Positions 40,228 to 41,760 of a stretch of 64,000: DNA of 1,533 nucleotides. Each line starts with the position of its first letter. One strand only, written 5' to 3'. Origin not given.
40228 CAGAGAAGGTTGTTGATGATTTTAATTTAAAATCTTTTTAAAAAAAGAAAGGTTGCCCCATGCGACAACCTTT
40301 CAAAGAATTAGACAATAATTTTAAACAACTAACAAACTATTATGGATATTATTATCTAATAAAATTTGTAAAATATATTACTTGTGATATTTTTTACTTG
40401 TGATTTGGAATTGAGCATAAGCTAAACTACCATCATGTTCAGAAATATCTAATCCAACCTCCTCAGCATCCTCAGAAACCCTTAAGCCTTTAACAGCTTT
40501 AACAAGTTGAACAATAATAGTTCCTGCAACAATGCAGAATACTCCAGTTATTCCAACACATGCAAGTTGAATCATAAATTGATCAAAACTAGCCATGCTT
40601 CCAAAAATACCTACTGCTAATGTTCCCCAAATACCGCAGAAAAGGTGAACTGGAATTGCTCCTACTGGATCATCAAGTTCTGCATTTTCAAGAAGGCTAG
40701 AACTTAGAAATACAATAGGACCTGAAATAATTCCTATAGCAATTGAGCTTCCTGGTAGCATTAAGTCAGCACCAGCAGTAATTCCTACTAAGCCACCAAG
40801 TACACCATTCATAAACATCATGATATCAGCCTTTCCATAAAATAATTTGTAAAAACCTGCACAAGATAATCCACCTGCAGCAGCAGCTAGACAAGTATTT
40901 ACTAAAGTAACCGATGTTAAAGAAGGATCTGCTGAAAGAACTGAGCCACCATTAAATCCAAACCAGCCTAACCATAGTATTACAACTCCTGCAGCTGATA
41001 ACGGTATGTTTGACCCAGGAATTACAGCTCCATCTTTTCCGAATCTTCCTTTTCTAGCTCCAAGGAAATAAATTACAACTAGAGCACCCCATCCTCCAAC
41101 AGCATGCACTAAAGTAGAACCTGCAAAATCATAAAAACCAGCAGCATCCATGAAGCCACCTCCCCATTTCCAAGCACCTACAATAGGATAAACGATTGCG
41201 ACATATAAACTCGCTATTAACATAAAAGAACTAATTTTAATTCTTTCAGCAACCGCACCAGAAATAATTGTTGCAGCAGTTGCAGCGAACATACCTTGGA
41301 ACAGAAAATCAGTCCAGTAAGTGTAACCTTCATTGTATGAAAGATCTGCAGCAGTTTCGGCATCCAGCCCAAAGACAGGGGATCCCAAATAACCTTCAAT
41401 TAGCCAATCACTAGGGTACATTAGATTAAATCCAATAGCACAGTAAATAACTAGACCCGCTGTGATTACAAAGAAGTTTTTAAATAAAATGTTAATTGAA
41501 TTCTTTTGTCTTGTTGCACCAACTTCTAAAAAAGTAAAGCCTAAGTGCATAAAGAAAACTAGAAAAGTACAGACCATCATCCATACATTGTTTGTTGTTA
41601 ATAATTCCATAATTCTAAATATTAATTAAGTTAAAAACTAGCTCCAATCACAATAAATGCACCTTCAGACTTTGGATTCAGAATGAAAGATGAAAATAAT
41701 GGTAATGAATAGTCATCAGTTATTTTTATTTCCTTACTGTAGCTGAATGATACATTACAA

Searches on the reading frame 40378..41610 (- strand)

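Call 50: search_protein_families(library=pfam, proteins=[window:40378-41610:-], max_evalue=0.0001)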
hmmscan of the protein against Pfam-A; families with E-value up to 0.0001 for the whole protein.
window:40378-41610:- (410 aa): 1 family
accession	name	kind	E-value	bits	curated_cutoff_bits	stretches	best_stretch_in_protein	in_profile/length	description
PF00909.26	Ammonium_transp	-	2.5e-105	352.9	23.2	1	9-394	1-396/399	Ammonium Transporter Family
